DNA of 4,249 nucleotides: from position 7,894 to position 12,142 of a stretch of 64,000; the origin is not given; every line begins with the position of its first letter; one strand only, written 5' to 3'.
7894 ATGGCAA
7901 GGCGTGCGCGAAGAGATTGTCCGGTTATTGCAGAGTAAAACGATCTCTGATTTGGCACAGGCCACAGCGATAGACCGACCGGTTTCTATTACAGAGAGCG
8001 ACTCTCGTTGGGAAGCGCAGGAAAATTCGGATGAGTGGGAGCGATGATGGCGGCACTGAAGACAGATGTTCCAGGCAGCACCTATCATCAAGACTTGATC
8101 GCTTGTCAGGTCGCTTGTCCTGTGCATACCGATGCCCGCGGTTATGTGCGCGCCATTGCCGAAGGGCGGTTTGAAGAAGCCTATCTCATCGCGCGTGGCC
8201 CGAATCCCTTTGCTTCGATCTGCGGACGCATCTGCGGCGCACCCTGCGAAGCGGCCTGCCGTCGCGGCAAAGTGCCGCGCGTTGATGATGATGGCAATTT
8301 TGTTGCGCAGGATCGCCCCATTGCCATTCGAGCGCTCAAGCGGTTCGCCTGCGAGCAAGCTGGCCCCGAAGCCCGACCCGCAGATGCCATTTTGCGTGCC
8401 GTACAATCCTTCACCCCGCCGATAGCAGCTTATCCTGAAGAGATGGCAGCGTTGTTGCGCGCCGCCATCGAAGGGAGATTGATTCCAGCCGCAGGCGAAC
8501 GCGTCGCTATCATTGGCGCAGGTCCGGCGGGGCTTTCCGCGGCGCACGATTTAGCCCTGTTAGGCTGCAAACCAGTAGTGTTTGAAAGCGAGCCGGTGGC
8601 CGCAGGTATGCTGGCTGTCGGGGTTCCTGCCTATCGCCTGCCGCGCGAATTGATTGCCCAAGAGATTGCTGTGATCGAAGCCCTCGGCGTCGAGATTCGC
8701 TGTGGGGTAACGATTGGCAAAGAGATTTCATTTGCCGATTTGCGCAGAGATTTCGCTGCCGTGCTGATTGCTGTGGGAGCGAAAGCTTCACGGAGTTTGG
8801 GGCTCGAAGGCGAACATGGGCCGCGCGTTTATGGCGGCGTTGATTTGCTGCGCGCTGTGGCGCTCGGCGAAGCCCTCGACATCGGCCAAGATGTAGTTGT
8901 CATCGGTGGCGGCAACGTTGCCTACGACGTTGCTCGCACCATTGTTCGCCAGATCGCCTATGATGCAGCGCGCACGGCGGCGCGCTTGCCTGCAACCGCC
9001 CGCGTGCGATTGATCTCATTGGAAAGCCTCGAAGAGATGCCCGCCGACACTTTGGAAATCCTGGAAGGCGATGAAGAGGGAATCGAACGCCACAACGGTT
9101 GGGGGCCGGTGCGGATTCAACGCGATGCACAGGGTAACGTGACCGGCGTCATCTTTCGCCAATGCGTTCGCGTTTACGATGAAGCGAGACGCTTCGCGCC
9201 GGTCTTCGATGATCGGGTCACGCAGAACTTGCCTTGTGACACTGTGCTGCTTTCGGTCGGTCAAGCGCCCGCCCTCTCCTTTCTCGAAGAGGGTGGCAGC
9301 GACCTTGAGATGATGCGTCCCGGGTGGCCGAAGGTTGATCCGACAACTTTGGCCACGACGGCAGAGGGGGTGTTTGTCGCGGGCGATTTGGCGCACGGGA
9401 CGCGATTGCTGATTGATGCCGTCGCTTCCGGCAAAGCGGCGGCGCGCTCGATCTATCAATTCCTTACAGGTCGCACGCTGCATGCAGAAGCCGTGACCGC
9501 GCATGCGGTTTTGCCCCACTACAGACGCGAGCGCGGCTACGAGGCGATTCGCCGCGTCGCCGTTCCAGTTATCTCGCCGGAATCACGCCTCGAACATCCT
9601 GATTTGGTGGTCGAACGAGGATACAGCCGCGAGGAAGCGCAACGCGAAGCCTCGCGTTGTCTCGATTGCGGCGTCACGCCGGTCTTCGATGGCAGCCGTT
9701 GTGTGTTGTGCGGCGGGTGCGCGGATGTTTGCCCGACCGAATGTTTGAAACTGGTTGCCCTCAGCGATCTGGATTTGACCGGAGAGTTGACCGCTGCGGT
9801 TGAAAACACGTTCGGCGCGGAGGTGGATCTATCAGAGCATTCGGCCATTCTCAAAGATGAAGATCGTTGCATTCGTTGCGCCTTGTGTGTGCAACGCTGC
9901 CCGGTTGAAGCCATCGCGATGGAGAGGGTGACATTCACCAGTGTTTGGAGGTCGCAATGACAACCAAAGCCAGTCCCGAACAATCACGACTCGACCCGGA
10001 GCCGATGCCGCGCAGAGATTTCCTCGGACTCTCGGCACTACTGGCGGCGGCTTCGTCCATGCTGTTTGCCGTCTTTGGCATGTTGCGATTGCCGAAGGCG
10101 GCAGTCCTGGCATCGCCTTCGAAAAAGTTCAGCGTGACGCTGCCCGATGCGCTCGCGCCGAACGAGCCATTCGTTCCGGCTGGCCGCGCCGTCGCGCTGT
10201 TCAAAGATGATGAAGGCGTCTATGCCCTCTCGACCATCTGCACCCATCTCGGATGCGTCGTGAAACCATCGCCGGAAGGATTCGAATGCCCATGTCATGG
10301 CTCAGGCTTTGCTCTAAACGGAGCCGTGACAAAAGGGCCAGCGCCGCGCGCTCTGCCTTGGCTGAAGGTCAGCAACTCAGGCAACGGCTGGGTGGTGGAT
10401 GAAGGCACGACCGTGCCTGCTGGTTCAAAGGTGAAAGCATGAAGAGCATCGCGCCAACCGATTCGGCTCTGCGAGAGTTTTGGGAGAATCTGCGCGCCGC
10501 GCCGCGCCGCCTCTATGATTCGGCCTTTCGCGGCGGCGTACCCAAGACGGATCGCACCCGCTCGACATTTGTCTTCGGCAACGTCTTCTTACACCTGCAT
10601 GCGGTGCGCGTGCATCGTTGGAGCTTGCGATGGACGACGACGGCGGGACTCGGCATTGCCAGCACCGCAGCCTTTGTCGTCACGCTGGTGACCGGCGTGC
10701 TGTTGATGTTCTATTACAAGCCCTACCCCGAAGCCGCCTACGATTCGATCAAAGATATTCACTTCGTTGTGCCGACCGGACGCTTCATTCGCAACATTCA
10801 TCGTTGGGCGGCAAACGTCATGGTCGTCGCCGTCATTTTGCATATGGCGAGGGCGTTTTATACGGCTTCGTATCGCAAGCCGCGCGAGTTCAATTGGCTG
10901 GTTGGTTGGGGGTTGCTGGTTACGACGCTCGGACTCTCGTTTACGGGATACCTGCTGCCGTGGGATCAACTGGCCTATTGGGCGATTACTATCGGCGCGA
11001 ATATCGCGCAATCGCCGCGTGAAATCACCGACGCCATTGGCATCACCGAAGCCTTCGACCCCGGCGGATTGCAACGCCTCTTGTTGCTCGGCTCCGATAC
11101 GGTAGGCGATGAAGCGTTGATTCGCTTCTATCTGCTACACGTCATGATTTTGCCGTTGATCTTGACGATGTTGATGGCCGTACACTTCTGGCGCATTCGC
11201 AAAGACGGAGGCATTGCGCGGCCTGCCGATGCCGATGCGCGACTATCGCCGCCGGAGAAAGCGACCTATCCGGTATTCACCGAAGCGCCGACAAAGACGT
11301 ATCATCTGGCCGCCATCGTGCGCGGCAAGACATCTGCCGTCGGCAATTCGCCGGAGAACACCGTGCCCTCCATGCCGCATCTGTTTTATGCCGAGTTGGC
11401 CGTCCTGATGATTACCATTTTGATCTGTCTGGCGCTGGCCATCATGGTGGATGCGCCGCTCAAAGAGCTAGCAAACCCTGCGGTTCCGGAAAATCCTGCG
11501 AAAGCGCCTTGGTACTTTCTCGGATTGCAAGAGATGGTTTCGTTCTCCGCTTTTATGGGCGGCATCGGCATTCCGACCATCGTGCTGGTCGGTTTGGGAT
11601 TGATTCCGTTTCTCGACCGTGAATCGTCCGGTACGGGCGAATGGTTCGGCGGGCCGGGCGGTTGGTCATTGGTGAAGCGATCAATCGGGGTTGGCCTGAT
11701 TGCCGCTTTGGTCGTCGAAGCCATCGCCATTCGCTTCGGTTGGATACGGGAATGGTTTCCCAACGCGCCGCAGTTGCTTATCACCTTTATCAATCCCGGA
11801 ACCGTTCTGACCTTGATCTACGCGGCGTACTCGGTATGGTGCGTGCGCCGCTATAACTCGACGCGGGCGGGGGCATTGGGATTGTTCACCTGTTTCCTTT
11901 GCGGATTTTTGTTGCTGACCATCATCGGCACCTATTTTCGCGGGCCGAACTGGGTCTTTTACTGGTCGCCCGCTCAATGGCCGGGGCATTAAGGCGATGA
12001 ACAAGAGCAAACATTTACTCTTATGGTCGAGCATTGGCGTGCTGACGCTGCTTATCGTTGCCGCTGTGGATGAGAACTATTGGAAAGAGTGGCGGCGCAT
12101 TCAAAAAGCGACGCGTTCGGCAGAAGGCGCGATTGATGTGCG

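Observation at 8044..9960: GltD-like NAD(P)H flavoprotein fused to a 2x[4Fe-4S] ferredoxin, sandwiched by ATGA overlaps between the Rrf2 regulator and the Rieske gene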

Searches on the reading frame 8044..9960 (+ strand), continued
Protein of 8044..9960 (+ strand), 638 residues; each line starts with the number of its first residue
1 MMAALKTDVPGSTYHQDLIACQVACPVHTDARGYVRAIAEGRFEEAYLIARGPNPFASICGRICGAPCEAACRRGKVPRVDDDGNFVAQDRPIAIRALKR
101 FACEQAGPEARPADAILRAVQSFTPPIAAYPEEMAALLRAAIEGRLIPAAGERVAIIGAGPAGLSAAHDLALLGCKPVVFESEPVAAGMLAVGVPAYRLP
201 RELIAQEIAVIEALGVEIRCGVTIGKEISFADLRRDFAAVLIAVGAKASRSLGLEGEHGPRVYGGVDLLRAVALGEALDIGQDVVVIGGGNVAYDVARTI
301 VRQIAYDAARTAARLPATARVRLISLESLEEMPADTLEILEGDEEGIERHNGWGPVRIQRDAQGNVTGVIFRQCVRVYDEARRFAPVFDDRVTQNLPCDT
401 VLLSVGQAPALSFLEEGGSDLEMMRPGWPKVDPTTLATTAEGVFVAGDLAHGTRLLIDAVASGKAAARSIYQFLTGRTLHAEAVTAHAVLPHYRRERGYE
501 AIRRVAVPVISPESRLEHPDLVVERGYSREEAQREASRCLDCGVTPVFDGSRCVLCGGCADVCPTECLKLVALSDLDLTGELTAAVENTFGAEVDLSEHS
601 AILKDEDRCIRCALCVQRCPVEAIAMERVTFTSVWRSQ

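Call 85: list_cluster_members(proteins=[P0001, P0218, P0134, P0122, P0148, P0165, P0176, P0159, P0161, P0167])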
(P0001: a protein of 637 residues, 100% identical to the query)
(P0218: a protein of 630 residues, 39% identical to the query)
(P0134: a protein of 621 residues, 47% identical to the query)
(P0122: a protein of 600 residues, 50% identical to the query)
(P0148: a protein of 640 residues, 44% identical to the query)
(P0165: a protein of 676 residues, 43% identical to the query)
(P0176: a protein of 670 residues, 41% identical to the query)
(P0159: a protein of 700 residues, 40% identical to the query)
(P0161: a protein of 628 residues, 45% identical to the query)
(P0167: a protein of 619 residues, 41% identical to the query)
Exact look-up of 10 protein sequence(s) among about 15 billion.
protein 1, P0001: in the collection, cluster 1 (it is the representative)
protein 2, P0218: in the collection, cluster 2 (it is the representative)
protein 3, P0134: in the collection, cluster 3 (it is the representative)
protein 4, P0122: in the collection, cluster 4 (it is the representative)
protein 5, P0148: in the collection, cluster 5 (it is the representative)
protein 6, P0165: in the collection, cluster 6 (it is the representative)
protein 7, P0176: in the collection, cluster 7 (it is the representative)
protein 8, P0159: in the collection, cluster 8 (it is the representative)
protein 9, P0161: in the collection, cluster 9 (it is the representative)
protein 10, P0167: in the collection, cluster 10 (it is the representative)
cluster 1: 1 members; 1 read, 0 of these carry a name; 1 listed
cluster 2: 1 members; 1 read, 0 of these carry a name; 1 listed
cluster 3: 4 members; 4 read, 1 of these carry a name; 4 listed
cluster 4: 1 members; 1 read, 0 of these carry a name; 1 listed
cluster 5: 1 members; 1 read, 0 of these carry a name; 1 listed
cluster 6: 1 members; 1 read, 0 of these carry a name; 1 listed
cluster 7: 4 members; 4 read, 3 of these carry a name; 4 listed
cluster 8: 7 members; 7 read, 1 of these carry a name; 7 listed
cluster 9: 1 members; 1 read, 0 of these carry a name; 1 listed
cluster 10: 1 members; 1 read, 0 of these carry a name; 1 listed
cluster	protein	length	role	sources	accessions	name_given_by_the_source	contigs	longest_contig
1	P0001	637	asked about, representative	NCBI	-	-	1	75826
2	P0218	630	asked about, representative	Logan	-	-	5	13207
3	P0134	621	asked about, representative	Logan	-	-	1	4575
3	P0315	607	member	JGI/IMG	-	NADPH-dependent glutamate synthase beta subunit-like oxidoreductase/ferredoxin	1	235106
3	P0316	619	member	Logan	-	-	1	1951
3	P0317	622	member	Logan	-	-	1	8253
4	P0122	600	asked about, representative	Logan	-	-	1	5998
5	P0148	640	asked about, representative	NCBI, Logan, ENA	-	-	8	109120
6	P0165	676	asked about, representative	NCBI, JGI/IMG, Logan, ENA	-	-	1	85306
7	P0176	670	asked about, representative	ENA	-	-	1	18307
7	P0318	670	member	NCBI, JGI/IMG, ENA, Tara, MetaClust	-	strand:- start:758 stop:2770 length:2013 start_codon:yes stop_codon:yes gene_type:complete | TARA_037_MES_0.22-1.6_scaffold252992_1_gene290941 COG0493 ""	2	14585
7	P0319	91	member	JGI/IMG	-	ferredoxin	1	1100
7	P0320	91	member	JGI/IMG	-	ferredoxin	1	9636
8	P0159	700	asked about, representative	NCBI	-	-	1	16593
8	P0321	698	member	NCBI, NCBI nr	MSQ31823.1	MAG: 4Fe-4S dicluster domain-containing protein [Dehalococcoidia bacterium] | 4Fe-4S dicluster domain-containing protein [Dehalococcoidia bacterium]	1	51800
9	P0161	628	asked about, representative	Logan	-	-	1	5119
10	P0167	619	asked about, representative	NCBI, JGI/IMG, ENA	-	-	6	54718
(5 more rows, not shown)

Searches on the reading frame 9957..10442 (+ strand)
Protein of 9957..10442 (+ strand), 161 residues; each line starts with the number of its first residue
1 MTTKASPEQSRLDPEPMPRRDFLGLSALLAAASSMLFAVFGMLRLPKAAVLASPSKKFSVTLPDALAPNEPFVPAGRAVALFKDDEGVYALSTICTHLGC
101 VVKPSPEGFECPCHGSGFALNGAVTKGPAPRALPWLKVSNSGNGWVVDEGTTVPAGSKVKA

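Call 8: search_protein_families(library=pfam, proteins=[window:9957-10442:+], max_evalue=0.001)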
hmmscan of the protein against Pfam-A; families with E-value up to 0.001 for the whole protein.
window:9957-10442:+ (161 aa): 1 family
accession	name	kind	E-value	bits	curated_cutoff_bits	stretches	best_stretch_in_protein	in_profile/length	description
PF00355.32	Rieske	-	1.5e-11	44.4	20.3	1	75-134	22-85/88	Rieske [2Fe-2S] domain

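Call 11: search_protein_families(library=ncbifam, proteins=[window:9957-10439:+], max_evalue=0.00001)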
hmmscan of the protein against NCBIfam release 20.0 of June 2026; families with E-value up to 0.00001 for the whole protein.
window:9957-10439:+ (161 aa): 5 families
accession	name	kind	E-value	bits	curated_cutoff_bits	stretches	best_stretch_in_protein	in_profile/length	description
NF010001.0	PRK13474.1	subfamily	5.2e-15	55.2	154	1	88-143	100-157/178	cytochrome b6-f complex iron-sulfur subunit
NF045928.1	Cytb6fFeSPetC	equivalog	7e-15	54.8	250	1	89-143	102-158/179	cytochrome b6-f complex iron-sulfur subunit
TIGR01416.1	Rieske_proteo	equivalog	1.3e-13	51.4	97.4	1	85-134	106-161/176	ubiquinol-cytochrome c reductase iron-sulfur subunit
NF050121.1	bc1_QcrA_actin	exception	7.5e-11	42.1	275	1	86-149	238-306/319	cytochrome bc1 complex Rieske iron-sulfur subunit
TIGR02694.1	arsenite_ox_S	equivalog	6e-07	29.4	95.65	1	60-147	23-114/129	arsenate reductase (azurin) small subunit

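Call 86: search_solved_structures(query=window:9957-10439:+, max_evalue=0.001, show_alignments=3)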
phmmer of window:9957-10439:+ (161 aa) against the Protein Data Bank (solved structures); distinct sequences matched with E-value up to 0.001: 76 (the best 60 are shown).
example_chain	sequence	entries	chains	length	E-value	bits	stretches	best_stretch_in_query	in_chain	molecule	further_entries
9rk4_A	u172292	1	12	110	4e-15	59.5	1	75-155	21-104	Similar to the Rieske Protein II of bc1 complex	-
9rk3_A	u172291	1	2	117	4.6e-15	59.3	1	70-152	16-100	Similar to Rieske 2Fe-2S iron sulfur protein (Cytochrome b6-F complex)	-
2zt9_D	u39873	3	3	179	2.2e-11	47.3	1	88-136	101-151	Cytochrome b6-f complex iron-sulfur subunit 1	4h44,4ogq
3azc_A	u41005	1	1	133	4.3e-11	46.4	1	87-139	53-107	Cytochrome b6-f complex iron-sulfur subunit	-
1q90_C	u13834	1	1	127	6.4e-11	45.8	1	88-137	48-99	Cytochrome B6-F complex iron-sulfur subunit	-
7zxy_D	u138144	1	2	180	1.4e-10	44.8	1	86-134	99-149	Cytochrome b6-f complex iron-sulfur subunit 2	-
1vf5_D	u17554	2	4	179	1.5e-10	44.6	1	88-135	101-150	RIESKE IRON-SULFUR PROTEIN | Cytochrome b6-f complex iron-sulfur subunit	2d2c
2e74_D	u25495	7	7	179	1.5e-10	44.6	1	88-135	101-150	Cytochrome b6-f complex iron-sulfur subunit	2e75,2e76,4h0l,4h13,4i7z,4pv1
7r0w_D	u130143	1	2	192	1.6e-10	44.6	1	86-134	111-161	Rieske domain, PetC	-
5cxm_A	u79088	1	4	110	2.2e-10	44.1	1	76-147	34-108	Cytochrome b6/f complex iron-sulfur subunit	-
1rfs_A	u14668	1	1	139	1.9e-09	41.1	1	88-134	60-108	RIESKE PROTEIN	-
3fou_A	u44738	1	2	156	3.5e-09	40.2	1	85-140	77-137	Quinol-cytochrome c reductase, Rieske iron-sulfur subunit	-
6rqf_L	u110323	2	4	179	3.6e-09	40.1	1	88-134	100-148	Cytochrome b6-f complex iron-sulfur subunit, chloroplastic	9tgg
1nyk_A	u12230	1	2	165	3.8e-09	40.1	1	85-144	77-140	Rieske iron-sulfur protein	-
7qrm_D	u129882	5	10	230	6e-09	39.4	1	88-134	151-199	Cytochrome b6-f complex iron-sulfur subunit, chloroplastic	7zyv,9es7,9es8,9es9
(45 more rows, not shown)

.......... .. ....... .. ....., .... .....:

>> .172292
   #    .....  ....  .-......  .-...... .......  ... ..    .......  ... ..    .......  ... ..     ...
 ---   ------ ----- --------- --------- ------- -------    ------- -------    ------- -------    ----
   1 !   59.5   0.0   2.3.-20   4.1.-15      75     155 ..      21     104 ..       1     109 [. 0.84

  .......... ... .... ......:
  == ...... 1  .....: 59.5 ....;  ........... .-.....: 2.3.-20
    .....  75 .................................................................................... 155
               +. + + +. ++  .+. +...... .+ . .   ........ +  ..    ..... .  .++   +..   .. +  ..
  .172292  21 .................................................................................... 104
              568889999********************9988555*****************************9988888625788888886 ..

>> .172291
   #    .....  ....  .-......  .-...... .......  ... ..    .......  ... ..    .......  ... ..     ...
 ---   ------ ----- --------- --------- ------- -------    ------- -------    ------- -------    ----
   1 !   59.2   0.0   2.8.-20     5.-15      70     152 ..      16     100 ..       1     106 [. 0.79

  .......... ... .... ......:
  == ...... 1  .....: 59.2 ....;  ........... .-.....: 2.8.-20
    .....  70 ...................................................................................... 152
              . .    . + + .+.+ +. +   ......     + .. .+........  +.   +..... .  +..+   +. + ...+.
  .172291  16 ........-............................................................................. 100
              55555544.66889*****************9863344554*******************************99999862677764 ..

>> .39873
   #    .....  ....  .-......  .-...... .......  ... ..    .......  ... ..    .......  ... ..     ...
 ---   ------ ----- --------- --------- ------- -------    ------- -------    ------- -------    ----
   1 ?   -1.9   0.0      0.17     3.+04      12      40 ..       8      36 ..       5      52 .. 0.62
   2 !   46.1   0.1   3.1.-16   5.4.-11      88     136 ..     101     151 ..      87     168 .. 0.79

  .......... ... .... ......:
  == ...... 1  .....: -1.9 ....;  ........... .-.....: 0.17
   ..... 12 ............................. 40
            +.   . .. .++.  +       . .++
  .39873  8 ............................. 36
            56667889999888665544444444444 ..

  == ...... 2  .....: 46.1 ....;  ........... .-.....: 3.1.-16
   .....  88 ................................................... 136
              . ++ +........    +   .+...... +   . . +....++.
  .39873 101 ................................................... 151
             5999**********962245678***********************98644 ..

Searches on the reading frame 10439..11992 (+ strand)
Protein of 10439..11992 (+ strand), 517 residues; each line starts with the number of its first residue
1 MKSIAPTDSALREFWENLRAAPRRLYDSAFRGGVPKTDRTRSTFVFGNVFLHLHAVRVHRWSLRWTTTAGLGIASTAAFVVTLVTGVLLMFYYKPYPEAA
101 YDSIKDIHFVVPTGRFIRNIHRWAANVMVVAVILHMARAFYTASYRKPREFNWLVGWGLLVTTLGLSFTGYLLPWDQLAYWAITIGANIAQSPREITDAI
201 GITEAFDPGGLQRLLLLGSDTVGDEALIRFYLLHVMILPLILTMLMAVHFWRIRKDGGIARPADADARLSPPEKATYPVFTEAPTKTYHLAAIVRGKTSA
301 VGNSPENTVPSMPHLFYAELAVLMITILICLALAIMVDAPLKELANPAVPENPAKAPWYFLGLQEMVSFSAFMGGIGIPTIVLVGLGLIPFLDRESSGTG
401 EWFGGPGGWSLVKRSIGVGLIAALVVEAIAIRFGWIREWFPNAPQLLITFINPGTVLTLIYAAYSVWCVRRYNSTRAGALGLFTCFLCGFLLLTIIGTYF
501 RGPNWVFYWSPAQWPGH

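Call 8: search_protein_families(library=pfam, proteins=[window:10439-11992:+], max_evalue=0.001)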
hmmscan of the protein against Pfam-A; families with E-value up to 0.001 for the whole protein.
window:10439-11992:+ (517 aa): 3 families
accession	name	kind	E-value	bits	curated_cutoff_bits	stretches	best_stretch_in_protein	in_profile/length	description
PF13631.11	Cytochrom_B_N_2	-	2.6e-36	125.6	27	1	127-331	2-156/169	Cytochrome b(N-terminal)/b6/petB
PF00033.24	Cytochrome_B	-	7.8e-36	124.1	27.2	1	70-256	15-188/189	Cytochrome b/b6/petB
PF14358.11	DUF4405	-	4.1e-08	34.1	26.7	1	73-137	4-63/66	Domain of unknown function (DUF4405)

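Call 11: search_protein_families(library=ncbifam, proteins=[window:10439-11989:+], max_evalue=0.00001)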
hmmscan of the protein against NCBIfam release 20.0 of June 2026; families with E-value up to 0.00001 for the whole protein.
window:10439-11989:+ (517 aa): 5 families
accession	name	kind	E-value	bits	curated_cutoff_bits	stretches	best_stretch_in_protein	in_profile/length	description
NF040969.1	cytb_ExtP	equivalog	1.3e-70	237.5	290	1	47-259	3-203/205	selenite/tellurite reduction operon b-type cytochrome ExtP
NF002990.0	PRK03735.1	subfamily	4.4e-49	167.2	325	1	73-257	46-218/223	cytochrome b6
NF041076.1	cyt_b_SoxC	equivalog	9.3e-31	107.3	740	1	70-251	29-193/542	proton pump complex cytochrome B SoxC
NF050120.1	bc1_QcrB_actin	exception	3.4e-30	105.3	500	1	99-251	73-213/458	cytochrome bc1 complex cytochrome b subunit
NF040970.1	memb_ExtQ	equivalog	1.2e-17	64.4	150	1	310-406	3-98/134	selenite/tellurite reduction operon b-type cytochrome membrane protein ExtQ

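Call 87: search_solved_structures(query=window:10439-11989:+, max_evalue=0.00001, show_alignments=0)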
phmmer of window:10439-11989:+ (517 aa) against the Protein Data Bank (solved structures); distinct sequences matched with E-value up to 0.00001: 52.
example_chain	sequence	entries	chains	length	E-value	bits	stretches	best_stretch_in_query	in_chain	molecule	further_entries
7r0w_I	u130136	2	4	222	3.4e-36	128.3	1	73-259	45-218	Cytochrome b6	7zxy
6rqf_I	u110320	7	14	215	1.6e-35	126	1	73-259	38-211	Cytochrome b6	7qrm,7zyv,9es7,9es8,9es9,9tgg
1vf5_A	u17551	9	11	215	6.5e-35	124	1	73-259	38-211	CYTOCHROME B6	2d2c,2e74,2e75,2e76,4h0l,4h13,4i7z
2zt9_A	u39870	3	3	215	1.2e-34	123.2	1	72-259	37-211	Cytochrome b6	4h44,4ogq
1q90_B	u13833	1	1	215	3.3e-34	121.7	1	75-259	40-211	Cytochrome b6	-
6kls_B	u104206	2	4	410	1.6e-27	99.7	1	71-271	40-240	cytochrome b subunit | Cytochrome b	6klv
29ye_B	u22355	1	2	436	1.6e-24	89.7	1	63-293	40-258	Cytochrome b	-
1zrt_C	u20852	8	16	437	1.6e-24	89.7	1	63-293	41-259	Cytochrome b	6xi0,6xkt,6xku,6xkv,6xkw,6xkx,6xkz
29xz_B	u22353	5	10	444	1.8e-24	89.6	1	63-286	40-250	Cytochrome b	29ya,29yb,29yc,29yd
9fks_a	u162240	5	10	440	4.6e-24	88.2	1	72-275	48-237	Cytochrome b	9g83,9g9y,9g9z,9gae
2yiu_A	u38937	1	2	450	5e-24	88.1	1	72-275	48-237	CYTOCHROME B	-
2fyn_A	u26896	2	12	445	1.3e-23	86.7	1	65-268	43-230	Cytochrome b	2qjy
2qjk_A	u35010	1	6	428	1.4e-23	86.7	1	64-268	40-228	Cytochrome b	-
2qjp_A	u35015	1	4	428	1.5e-23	86.5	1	69-268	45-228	Cytochrome b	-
6nin_A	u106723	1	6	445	1.9e-23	86.2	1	65-268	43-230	Cytochrome b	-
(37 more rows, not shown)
